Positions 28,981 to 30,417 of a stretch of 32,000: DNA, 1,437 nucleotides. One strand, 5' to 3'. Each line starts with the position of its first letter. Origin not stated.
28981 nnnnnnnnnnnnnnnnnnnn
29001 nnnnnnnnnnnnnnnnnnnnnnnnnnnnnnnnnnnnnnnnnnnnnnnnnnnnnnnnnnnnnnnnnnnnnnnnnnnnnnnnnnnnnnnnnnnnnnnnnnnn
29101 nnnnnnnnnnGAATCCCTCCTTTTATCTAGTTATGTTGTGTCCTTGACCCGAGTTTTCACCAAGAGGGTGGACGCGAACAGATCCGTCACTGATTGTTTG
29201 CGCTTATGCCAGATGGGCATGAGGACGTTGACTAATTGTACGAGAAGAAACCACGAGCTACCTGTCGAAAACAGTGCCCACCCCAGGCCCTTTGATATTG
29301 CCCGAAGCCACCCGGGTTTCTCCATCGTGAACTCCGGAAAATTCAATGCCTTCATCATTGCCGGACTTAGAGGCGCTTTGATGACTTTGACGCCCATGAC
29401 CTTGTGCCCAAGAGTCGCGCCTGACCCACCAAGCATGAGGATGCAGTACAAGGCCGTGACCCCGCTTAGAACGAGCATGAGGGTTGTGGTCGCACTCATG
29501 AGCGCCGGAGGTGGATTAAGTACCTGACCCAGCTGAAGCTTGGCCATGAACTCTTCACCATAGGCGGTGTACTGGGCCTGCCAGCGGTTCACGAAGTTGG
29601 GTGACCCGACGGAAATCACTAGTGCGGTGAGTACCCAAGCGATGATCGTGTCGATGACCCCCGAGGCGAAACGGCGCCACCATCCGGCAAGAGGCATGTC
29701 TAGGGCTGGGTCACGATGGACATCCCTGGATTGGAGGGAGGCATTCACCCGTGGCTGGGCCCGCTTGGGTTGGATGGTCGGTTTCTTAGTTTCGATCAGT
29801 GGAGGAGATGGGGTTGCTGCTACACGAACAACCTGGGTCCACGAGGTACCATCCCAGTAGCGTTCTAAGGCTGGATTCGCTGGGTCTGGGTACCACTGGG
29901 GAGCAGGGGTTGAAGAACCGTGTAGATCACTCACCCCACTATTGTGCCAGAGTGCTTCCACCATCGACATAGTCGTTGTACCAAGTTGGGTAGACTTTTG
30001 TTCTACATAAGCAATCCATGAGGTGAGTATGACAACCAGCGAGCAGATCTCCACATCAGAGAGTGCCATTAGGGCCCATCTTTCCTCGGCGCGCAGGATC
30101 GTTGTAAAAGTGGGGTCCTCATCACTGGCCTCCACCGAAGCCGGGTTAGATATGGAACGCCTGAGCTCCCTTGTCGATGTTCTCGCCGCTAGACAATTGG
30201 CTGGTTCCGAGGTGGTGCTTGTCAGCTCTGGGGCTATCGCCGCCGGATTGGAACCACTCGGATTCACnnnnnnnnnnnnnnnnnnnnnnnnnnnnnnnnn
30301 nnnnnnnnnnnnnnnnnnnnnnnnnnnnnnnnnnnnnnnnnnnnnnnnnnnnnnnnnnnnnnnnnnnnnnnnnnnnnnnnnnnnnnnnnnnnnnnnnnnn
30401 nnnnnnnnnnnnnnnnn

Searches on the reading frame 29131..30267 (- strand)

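Call 33: search_protein_families(library=pfam, proteins=[window:29131-30267:-], max_evalue=0.001)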
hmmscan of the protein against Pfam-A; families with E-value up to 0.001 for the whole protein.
window:29131-30267:- (378 aa): 2 families
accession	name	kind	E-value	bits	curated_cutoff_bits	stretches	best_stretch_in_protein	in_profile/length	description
PF06271.18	RDD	-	2.4e-11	44.5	24.1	1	193-365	1-136/137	RDD family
PF10708.14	DUF2510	-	1e-10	41.6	24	1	125-155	3-34/35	Protein of unknown function (DUF2510)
